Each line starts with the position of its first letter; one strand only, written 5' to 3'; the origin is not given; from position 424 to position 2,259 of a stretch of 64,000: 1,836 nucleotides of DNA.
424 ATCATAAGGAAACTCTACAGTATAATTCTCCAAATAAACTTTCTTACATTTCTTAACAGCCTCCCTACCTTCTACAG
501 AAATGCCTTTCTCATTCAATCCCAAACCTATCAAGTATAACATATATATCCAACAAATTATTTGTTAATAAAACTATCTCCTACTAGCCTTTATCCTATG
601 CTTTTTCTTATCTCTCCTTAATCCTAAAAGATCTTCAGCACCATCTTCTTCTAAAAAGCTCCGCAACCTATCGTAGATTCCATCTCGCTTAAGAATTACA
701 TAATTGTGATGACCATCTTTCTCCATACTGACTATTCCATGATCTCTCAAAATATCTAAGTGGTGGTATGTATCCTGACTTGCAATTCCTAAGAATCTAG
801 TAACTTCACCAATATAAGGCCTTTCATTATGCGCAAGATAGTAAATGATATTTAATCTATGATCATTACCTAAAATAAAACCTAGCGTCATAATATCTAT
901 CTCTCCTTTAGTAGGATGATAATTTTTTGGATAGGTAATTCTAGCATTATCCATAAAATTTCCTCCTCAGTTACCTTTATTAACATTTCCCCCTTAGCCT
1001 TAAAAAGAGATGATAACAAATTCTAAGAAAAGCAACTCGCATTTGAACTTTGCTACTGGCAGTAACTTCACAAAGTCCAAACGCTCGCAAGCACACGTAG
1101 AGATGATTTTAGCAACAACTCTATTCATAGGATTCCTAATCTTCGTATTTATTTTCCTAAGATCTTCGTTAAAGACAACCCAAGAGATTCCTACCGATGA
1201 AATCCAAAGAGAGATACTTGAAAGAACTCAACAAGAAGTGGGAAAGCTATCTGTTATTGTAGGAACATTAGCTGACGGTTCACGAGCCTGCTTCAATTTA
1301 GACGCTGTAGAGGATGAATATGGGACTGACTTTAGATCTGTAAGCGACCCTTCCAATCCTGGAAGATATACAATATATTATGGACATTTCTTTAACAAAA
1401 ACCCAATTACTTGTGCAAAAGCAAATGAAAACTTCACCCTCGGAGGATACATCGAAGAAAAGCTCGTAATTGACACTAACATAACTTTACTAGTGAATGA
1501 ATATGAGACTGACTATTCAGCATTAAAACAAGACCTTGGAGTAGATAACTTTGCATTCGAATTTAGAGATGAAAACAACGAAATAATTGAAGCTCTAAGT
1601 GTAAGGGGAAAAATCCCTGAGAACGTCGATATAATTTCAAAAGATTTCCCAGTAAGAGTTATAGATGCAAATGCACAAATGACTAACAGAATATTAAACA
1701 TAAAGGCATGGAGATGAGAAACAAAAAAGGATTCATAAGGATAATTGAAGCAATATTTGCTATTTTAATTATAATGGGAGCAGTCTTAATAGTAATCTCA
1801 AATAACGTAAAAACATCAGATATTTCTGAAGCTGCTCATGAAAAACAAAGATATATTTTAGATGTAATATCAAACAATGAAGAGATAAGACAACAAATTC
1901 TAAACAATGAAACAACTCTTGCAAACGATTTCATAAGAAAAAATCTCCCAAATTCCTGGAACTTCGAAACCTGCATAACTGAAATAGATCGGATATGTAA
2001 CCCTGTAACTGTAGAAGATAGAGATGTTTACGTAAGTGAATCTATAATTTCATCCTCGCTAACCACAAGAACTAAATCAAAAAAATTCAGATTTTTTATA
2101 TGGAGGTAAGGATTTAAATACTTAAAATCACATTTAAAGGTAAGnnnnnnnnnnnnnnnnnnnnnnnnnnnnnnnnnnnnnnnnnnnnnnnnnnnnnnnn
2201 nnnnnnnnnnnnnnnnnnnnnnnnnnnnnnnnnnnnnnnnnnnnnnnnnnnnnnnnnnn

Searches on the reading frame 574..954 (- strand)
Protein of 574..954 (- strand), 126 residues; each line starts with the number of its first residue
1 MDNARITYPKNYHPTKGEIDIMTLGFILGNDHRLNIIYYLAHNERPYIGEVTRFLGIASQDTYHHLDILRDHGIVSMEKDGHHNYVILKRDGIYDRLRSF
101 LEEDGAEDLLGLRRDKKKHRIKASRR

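Call 54: search_protein_families(library=pfam, proteins=[window:574-954:-], max_evalue=0.01)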
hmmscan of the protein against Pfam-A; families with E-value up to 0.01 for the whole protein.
window:574-954:- (126 aa): 3 families
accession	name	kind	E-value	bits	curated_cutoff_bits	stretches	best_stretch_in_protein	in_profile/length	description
PF12840.13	HTH_20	-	1.1e-07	32.1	27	1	28-76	1-49/51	Helix-turn-helix domain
PF01022.26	HTH_5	-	1.9e-05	24.9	22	1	32-76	3-46/47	Bacterial regulatory protein, arsR family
PF25212.1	HVO_A0114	-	0.00033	20.8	27.6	1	31-93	22-84/84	HVO_A0114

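Call 61: find_encoding_contigs(protein=window:574-954:-, flank=10000, max_places=2)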
Protein window:574-954:- (126 aa): 10 contigs read that carry it; 2 places shown.
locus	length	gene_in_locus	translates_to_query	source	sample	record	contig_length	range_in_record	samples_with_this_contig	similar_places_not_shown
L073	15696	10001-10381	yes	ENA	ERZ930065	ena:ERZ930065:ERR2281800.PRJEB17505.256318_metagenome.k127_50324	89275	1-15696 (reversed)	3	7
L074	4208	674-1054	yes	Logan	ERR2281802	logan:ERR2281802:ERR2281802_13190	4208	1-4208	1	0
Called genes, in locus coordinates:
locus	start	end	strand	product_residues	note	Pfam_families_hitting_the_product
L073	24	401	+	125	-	-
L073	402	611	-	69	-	PF09846:OapB (weak)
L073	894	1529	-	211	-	PF03193:RsgA_GTPase (faint), PF01926:MMR_HSR1, PF02421:FeoB_N, PF08477:Roc (faint), PF16897:MMR_HSR1_Xtn (weak), PF00009:GTP_EFTU (weak)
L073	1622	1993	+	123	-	-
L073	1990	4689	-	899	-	PF00801:PKD, PF18911:PKD_4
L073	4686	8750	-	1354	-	PF18911:PKD_4 (faint), PF00801:PKD (faint)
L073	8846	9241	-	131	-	-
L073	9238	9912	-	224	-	-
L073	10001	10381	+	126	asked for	PF12840:HTH_20, PF01022:HTH_5 (faint)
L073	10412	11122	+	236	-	PF00590:TP_methylase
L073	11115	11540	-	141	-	-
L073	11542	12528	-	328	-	PF01594:AI-2E_transport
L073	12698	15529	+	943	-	PF00133:tRNA-synt_1, PF09334:tRNA-synt_1g (faint), PF08264:Anticodon_1, PF19302:DUF5915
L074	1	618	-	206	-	?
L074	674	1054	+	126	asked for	PF12840:HTH_20, PF01022:HTH_5 (faint)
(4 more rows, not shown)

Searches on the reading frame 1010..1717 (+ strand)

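Call 54: search_protein_families(library=pfam, proteins=[window:1010-1717:+], max_evalue=0.01)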
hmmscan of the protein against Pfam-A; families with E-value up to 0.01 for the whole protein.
window:1010-1717:+ (235 aa): 0 families

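Call 82: search_protein_families(library=pfam, proteins=[window:1010-1717:+], max_evalue=1)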
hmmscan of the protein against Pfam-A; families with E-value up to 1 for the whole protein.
window:1010-1717:+ (235 aa): 1 family
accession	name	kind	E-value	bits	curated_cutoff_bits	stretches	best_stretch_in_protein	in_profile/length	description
PF19386.4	DUF5961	-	0.026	15.2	25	1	73-103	37-67/72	Family of unknown function (DUF5961)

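Call 85: search_protein_families(library=ncbifam, proteins=[window:1010-1717:+], max_evalue=1)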
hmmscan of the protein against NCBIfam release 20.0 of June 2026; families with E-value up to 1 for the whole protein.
window:1010-1717:+ (235 aa): 0 families

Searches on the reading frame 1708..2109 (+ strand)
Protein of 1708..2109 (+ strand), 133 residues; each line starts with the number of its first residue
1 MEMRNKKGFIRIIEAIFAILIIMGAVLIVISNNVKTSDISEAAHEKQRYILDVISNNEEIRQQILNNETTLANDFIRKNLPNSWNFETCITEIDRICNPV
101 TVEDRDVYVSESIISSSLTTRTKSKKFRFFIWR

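Call 54: search_protein_families(library=pfam, proteins=[window:1708-2109:+], max_evalue=0.01)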
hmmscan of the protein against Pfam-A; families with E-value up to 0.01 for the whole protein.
window:1708-2109:+ (133 aa): 0 families

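Call 82: search_protein_families(library=pfam, proteins=[window:1708-2109:+], max_evalue=1)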
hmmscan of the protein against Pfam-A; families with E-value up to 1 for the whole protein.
window:1708-2109:+ (133 aa): 2 families
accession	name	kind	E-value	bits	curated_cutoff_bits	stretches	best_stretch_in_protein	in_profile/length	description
PF14221.11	DUF4330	-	0.012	16.2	27.6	1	8-106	12-108/167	Domain of unknown function (DUF4330)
PF01125.22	BUD31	-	0.077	13.1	23.8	1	34-85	45-94/146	Pre-mRNA-splicing factor BUD31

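Call 85: search_protein_families(library=ncbifam, proteins=[window:1708-2109:+], max_evalue=1)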
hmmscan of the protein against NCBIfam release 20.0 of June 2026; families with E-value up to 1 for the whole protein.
window:1708-2109:+ (133 aa): 5 families
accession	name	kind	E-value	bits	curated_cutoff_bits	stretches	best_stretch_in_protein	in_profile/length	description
NF011912.0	PRK15385.1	equivalog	0.0055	16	255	1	11-66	111-169/231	MgtC family protein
NF041013.1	T4P_ComGE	equivalog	0.023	14.8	49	1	5-48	2-44/83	competence type IV pilus minor pilin ComGE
TIGR00664.1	DNA_III_psi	equivalog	0.051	13.7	150.55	1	22-114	24-115/131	DNA polymerase III subunit psi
NF033598.2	elast_bind_EbpS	equivalog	0.086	11.7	300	1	4-46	299-341/498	elastin-binding protein EbpS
NF002209.0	PRK01099.1-4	equivalog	0.23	11.6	93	1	10-53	25-68/87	DNA-directed RNA polymerase subunit K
